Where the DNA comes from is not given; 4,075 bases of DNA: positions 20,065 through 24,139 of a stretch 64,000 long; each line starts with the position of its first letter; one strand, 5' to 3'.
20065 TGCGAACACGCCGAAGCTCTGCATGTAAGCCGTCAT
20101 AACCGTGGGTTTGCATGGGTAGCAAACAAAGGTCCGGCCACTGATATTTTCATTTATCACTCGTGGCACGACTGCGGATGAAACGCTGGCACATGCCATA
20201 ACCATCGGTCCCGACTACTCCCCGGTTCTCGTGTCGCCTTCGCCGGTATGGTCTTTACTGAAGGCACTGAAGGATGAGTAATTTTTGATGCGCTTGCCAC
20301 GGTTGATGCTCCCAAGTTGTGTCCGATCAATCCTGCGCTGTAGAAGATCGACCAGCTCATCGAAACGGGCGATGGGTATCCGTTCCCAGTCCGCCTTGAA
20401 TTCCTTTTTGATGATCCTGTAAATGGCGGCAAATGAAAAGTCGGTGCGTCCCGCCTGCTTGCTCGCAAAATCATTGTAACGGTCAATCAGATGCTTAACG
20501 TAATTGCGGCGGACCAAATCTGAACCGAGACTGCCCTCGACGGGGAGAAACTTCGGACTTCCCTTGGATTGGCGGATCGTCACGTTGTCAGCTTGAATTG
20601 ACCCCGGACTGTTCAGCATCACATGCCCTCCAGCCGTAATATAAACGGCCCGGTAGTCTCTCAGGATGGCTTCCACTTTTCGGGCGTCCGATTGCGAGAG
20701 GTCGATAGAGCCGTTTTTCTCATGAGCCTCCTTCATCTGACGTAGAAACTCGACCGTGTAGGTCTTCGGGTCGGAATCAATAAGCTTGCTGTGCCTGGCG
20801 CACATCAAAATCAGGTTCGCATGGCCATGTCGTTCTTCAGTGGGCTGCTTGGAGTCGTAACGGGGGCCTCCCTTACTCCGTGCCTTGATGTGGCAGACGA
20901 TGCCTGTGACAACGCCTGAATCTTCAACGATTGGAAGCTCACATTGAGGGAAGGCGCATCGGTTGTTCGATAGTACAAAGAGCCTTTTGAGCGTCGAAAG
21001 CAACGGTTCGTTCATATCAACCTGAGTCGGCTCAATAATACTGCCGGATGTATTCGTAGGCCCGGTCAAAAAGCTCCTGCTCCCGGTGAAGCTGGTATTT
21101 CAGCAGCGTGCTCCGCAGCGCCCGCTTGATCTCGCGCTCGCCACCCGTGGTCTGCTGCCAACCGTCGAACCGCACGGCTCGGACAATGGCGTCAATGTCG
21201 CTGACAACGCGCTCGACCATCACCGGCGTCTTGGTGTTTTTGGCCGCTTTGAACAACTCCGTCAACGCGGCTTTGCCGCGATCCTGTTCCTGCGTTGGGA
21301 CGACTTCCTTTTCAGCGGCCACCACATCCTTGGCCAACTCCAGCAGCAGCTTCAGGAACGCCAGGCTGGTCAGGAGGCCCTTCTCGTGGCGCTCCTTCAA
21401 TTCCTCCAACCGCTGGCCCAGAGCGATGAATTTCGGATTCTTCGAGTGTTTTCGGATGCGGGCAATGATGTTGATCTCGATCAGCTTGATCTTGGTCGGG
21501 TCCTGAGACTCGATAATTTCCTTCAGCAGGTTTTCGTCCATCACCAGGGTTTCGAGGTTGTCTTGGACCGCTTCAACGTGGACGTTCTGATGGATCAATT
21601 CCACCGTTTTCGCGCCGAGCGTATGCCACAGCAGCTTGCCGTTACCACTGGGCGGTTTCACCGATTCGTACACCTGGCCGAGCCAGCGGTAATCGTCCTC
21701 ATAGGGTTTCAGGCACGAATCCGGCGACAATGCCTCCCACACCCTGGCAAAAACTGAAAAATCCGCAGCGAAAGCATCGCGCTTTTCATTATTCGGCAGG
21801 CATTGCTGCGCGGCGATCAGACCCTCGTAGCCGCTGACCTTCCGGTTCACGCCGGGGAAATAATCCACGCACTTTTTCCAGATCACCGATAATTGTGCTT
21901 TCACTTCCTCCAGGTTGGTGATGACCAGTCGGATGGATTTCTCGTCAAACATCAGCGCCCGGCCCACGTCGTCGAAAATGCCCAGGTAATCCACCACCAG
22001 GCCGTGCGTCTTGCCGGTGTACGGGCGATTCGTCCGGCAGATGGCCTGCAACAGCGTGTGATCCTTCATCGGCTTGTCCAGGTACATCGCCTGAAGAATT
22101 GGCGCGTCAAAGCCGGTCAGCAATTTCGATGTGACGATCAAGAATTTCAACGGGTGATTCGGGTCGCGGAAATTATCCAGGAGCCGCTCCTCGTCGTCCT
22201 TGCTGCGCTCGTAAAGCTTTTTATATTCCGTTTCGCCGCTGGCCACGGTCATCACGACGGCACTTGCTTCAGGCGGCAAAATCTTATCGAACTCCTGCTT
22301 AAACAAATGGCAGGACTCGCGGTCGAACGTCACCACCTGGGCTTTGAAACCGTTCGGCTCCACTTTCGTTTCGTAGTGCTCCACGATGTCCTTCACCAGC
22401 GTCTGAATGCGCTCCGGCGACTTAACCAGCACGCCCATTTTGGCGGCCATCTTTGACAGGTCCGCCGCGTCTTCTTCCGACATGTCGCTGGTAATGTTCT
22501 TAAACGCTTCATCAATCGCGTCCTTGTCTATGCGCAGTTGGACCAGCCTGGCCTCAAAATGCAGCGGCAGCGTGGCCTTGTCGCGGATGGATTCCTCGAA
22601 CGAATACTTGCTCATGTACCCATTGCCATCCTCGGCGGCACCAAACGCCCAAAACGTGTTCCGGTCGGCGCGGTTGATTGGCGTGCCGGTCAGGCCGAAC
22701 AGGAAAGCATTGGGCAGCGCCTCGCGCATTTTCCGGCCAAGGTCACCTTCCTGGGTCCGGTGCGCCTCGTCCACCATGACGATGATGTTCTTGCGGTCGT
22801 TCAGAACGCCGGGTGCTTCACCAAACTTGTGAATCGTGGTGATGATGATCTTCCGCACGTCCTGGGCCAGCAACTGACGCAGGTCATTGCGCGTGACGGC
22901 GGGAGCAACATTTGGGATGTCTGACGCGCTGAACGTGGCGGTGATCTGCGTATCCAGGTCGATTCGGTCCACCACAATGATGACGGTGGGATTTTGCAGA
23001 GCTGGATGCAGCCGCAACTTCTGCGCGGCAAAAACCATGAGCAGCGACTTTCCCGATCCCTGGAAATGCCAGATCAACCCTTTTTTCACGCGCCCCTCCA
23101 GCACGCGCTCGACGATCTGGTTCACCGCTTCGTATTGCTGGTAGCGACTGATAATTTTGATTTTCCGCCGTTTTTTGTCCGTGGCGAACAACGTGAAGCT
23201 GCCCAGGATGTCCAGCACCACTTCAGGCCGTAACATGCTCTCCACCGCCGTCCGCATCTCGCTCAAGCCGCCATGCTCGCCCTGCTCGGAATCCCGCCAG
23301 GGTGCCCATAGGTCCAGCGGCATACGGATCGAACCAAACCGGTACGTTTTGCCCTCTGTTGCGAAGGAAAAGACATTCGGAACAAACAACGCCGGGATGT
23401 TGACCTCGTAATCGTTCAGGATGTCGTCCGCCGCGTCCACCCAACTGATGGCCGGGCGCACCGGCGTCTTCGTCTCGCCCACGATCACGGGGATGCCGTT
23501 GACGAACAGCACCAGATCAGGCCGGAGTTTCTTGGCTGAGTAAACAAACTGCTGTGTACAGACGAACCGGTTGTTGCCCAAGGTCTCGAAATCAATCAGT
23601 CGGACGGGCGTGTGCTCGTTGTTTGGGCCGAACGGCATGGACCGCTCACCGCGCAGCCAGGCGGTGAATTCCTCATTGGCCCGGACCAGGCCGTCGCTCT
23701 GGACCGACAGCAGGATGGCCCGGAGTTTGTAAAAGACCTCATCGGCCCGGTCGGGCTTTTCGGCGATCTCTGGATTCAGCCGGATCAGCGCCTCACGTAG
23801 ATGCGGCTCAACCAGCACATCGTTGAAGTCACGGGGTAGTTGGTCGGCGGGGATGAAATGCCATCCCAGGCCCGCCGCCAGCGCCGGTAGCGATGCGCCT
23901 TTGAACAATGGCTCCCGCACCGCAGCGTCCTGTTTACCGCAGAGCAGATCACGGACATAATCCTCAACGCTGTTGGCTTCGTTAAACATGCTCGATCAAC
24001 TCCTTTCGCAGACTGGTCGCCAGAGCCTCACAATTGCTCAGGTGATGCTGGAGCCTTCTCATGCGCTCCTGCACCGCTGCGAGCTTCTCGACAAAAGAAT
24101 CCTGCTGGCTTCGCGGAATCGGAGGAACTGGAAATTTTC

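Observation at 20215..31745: Seven-gene type I R-M operon carrying three extra effector genes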

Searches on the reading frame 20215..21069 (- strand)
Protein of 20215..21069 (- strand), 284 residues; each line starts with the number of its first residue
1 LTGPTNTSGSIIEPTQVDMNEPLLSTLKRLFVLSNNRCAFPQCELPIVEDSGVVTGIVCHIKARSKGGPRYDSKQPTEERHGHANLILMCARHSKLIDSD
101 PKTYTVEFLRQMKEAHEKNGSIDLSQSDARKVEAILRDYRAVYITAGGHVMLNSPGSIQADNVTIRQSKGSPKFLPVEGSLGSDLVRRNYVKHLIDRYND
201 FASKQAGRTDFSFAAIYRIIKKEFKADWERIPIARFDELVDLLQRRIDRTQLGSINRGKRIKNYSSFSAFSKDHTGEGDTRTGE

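Call 4: search_protein_families(library=pfam, proteins=[window:20215-21069:-], max_evalue=0.01)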
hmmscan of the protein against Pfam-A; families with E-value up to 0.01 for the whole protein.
window:20215-21069:- (284 aa): 0 families

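Call 5: search_protein_families(library=padloc, proteins=[window:20215-21069:-], max_evalue=0.01)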
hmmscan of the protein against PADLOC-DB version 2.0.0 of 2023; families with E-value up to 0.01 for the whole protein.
window:20215-21069:- (284 aa): 14 families
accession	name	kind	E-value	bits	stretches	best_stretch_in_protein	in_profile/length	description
PDLC04772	PDC-M68A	-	1e-27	95.7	1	26-120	9-108/253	-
PDLC00739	Effector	-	3e-21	74.1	1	28-134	14-125/378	Endonuclease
PDLC01997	SAVED1--SAVED_HNH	-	2.4e-19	68.1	1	28-131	12-118/368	-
PDLC00406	SduA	-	2e-18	65.5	1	27-129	23-125/326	DUF4263 domain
PDLC00746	Effector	-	2.6e-18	64.2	1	28-119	23-118/389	Endonuclease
PDLC00749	Effector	-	1.1e-13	49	1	26-119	20-119/395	Endonuclease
PDLC00747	Effector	-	1.2e-11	42.4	1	28-119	18-118/373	Endonuclease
PDLC01998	SAVED1--SAVED_HNH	-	2.5e-11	41.1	1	28-118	120-215/506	-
PDLC00742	Effector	-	2.7e-11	40.9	1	26-115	125-219/527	Endonuclease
PDLC04773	PDC-M68A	-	8.6e-11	40.3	1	77-119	3-45/200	-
PDLC00751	Effector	-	3.7e-10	37.4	1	27-119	136-233/530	Endonuclease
PDLC00743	Effector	-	3.2e-06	24.5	1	29-176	10-156/384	Endonuclease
PDLC00740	Effector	-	7.9e-06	22.9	1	56-128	52-128/391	Endonuclease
PDLC01999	SAVED1--SAVED_HNH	-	0.0058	13.6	1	56-117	52-114/387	-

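Call 17: search_protein_families(library=pfam, proteins=[window:20215-21015:-], max_evalue=10)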
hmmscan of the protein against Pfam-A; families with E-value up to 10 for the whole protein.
window:20215-21015:- (266 aa): 1 family
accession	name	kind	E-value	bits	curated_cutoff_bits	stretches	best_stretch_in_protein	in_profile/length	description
PF13391.12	HNH_2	-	0.047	14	21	1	36-81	12-60/66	HNH endonuclease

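Call 18: search_protein_families(library=ncbifam, proteins=[window:20215-21015:-], max_evalue=0.001)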
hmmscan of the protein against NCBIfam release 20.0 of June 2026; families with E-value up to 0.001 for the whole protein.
window:20215-21015:- (266 aa): 0 families

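Call 49: find_homologous_proteins(query=window:20215-21015:-)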
Query window:20215-21015:- (266 aa): 243 proteins with E <= 0.001 among 887 candidates; the best 120 are listed.
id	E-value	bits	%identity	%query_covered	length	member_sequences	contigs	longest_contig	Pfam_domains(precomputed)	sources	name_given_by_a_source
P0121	1.1e-174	597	100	100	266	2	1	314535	-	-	-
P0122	4.4e-146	503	85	100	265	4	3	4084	-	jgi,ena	-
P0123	1.6e-144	498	84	100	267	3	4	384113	-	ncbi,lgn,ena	-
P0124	1.3e-142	492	82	100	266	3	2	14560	-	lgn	-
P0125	5.3e-138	477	79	99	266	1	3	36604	-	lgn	-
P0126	7.1e-133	460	77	98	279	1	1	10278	-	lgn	-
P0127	1.1e-132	460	81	95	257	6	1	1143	-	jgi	jgi:hypothetical protein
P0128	3.8e-128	445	78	95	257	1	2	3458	-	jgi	jgi:hypothetical protein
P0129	2.1e-126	439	76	95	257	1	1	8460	-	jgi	jgi:hypothetical protein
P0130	6.2e-124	431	72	98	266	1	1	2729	-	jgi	jgi:hypothetical protein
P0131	7.9e-123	427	72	97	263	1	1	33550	-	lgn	-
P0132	2.7e-120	419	71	98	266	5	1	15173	-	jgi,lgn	jgi:hypothetical protein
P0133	8.2e-119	414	72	97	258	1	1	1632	-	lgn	-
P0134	9.2e-117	407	69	98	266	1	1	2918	-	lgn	-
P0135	1.4e-115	403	70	97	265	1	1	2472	-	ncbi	-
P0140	2.0e-112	393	65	97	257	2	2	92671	-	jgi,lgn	jgi:hypothetical protein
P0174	6.7e-97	342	62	94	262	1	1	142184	-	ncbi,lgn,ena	-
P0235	4.2e-85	304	52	96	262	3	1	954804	-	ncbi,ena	-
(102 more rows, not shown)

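Call 50: find_encoding_contigs(protein=P0123, flank=7000, max_places=3)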
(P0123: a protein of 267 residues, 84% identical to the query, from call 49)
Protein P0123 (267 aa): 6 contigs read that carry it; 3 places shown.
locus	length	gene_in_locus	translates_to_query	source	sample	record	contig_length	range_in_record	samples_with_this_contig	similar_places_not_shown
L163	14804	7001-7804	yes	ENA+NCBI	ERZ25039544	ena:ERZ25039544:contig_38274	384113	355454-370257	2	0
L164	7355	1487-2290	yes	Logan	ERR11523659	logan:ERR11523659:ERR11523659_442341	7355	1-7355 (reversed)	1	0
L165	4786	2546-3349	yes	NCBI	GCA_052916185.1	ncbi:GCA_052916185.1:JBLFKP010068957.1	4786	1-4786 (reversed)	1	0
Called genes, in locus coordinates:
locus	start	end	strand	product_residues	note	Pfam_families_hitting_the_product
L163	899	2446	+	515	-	PF00239:Resolvase, PF07508:Recombinase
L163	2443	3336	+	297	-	PF02195:ParB_N, PF07506:RepB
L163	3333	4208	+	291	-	PF07506:RepB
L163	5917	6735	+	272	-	-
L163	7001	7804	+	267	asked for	-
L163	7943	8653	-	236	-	-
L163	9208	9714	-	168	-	-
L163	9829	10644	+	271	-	PF04471:Mrr_cat, PF13156:Mrr_cat_2 (weak), PF22722:NA-iREase1 (weak), PF01396:Zn_ribbon_Top1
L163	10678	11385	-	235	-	-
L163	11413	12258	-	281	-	-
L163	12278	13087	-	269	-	-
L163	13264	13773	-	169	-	-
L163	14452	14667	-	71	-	-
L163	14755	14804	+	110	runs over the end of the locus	-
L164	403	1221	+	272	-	-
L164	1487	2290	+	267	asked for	-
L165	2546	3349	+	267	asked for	-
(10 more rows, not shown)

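Call 51: find_encoding_contigs(protein=P0140, flank=7000, max_places=2)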
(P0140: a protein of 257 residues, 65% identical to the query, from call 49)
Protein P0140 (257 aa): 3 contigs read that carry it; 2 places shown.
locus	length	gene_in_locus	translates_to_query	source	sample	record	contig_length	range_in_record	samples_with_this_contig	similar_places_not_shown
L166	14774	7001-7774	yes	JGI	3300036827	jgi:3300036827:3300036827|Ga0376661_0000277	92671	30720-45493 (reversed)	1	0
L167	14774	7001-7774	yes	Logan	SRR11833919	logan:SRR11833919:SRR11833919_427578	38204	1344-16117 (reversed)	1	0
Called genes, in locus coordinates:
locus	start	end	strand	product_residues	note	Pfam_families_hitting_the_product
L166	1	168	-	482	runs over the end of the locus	-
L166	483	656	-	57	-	-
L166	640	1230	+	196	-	-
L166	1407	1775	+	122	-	-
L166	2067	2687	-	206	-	-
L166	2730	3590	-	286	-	PF04471:Mrr_cat, PF22722:NA-iREase1 (weak), PF13156:Mrr_cat_2 (weak), PF01396:Zn_ribbon_Top1 (weak)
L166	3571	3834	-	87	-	-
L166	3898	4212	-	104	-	-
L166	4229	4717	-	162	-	-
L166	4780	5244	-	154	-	-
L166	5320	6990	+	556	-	-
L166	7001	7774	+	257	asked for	-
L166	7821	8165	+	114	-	-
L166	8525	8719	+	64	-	-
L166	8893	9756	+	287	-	-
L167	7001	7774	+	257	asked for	-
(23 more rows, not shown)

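Call 52: find_encoding_contigs(protein=P0174, flank=7000, max_places=2)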
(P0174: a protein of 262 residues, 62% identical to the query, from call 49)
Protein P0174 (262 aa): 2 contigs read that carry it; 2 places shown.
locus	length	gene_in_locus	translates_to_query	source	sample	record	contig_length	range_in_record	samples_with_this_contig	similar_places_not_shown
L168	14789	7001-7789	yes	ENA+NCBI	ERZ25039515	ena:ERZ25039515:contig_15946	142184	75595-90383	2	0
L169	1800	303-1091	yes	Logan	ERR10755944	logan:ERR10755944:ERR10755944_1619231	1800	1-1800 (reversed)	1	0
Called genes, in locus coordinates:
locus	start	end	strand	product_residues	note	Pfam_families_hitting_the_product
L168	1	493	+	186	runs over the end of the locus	PF00075:RNase_H, PF13456:RVT_3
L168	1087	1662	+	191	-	PF14334:DUF4390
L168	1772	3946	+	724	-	PF19312:NtrY_N (weak), PF00672:HAMP, PF00989:PAS, PF08448:PAS_4, PF13426:PAS_9, PF13596:PAS_10 (weak), PF00512:HisKA, PF02518:HATPase_c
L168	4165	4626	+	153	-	PF01668:SmpB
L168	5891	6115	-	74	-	-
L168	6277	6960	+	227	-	-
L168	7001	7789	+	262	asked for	-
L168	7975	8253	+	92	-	PF12728:HTH_17 (weak)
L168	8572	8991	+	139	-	PF01980:TrmO_N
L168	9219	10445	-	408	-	PF13175:AAA_15 (weak)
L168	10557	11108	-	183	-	PF00589:Phage_integrase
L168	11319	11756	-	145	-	PF02556:SecB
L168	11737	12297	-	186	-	PF15731:MqsA_antitoxin, PF12844:HTH_19 (faint)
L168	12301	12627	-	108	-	PF15723:MqsR_toxin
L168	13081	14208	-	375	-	PF04909:Amidohydro_2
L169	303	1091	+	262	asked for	-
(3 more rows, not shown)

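Call 53: find_encoding_contigs(protein=P0235, flank=7000, max_places=2)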
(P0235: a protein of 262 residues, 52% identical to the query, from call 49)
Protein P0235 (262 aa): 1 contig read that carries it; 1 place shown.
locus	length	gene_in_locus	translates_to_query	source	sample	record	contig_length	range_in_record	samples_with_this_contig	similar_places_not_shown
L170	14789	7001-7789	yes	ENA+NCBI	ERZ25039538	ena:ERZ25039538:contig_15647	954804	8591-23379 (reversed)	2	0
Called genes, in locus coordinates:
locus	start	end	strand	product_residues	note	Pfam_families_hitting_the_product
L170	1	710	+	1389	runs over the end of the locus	PF24606:CEMIP_beta-hel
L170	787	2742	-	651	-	-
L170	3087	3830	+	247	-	-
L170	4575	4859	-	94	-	-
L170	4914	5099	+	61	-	-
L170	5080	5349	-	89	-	-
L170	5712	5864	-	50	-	PF10609:ParA (weak), PF13614:AAA_31, PF01656:CbiA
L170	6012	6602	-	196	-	PF13730:HTH_36 (weak)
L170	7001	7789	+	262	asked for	-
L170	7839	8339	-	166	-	-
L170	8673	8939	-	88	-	-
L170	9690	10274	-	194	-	PF01555:N6_N4_Mtase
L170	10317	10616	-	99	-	PF05016:ParE_toxin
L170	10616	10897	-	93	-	-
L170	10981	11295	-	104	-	-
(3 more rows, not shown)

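Call 75: search_solved_structures(query=window:20215-21015:-, max_evalue=1, show_alignments=1)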
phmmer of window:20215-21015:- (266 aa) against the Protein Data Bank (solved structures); distinct sequences matched with E-value up to 1: 5.
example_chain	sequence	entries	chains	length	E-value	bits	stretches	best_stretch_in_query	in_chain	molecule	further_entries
9om4_A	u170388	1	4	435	6.3e-15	58.9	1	16-109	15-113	HNH endonuclease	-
7rwm_A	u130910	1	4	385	3.5e-10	43.3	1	12-104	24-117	SAVED domain-containing protein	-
7rwk_A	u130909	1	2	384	0.0015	21.6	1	17-100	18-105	SAVED domain-containing protein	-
8ysq_A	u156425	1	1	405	0.0092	19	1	8-101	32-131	SAVED domain-containing protein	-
2o6q_A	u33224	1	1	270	0.022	17.8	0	211-237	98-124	Variable lymphocyte receptor A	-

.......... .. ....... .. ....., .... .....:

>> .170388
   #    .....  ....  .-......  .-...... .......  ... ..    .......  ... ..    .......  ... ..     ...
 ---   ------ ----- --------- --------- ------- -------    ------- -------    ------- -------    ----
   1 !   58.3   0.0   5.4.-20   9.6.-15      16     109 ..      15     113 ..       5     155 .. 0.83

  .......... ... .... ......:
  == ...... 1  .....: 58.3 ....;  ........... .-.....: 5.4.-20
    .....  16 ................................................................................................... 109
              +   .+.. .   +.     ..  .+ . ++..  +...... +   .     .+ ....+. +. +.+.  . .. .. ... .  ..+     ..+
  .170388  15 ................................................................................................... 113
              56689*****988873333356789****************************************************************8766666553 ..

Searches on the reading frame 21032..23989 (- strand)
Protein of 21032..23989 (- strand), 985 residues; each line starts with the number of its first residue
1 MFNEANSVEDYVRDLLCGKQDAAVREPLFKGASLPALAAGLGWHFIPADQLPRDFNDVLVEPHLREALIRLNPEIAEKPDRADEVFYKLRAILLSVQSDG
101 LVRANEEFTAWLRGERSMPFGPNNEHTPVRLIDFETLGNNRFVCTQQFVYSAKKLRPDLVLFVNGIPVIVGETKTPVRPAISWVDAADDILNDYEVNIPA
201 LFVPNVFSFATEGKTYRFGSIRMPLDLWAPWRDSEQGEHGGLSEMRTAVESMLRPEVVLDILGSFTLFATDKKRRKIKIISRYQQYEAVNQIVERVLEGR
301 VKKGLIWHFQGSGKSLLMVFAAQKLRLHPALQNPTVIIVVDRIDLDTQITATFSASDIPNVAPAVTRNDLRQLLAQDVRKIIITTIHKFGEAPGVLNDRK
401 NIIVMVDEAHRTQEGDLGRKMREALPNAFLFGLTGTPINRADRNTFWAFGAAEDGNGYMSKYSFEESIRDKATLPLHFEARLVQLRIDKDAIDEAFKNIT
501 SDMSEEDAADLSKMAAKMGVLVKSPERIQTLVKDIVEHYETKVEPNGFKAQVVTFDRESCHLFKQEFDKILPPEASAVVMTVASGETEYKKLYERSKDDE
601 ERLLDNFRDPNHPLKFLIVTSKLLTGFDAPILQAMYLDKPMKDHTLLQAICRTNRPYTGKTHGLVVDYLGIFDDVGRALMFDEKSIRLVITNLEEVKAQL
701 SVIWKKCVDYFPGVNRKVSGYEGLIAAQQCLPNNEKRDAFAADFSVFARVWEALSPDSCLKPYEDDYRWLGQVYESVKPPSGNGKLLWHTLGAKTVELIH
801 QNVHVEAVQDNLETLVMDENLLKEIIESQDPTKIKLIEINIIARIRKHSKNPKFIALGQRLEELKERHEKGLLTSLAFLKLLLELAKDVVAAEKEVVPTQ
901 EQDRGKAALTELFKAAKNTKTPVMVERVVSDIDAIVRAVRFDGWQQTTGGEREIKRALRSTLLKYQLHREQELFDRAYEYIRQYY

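Call 4: search_protein_families(library=pfam, proteins=[window:21032-23989:-], max_evalue=0.01)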
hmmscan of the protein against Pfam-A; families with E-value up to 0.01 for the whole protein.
window:21032-23989:- (985 aa): 5 families
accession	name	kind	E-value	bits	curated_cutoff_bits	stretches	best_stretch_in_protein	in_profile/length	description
PF18766.7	SWI2_SNF2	-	2.7e-75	253.3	26.7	1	284-507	1-219/221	SWI2/SNF2 ATPase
PF04313.20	HSDR_N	-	2.4e-26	93.3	25.1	1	39-220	17-191/198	Type I restriction enzyme R protein N terminus (HSDR_N)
PF04851.21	ResIII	-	1.3e-21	77.7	22.5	1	281-438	4-163/164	Type III restriction enzyme, res subunit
PF22679.2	T1R_D3-like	-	3.4e-19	70.2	27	1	589-668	86-156/158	Type I restriction enzyme subunit R domain 3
PF00270.35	DEAD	-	1.1e-05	25.7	26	1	306-437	19-160/167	DEAD/DEAH box helicase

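Call 5: search_protein_families(library=padloc, proteins=[window:21032-23989:-], max_evalue=0.01)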
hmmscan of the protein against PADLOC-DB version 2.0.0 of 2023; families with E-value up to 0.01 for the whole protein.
window:21032-23989:- (985 aa): 8 families
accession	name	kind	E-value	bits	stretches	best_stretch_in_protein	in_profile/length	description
PDLC03040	REase_I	-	2.9e-134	447.2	1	40-950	20-985/1029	Type I restriction enzyme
PDLC03044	REase_I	-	1.7e-73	246.2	3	121-542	98-525/1034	Type I restriction enzyme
PDLC03041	REase_I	-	1e-70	237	2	250-678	285-740/1099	Type I restriction enzyme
PDLC03048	REase_I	-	1.2e-49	167.3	2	125-570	86-531/976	Type I restriction enzyme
PDLC03046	REase_I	-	6.1e-33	111.8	3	590-669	649-729/1025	Type I restriction enzyme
PDLC03045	REase_I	-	6.8e-20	68.6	2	302-442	285-428/995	Type I restriction enzyme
PDLC03047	REase_I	-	1.4e-09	34.3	1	276-655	339-702/1107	Type I restriction enzyme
PDLC03049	REase_I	-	6.6e-06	22.4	1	281-668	168-538/807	Type I restriction enzyme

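Call 18: search_protein_families(library=ncbifam, proteins=[window:21032-23989:-], max_evalue=0.001)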
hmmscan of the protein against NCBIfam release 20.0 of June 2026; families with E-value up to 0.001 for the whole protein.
window:21032-23989:- (985 aa): 3 families
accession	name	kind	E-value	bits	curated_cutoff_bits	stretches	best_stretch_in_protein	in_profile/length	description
TIGR00348.1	hsdR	subfamily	1e-158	529.9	284.55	1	40-680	14-666/674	HsdR family type I site-specific deoxyribonuclease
NF046051.1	restrict_EcoAI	equivalog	5.7e-13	48.1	550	1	278-671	155-531/768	EcoAI/FtnUII family type I restriction enzme subunit R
NF053632.1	heli_RadD_YejH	equivalog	2.3e-10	39.4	720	1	285-672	7-358/573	DNA repair helicase RadD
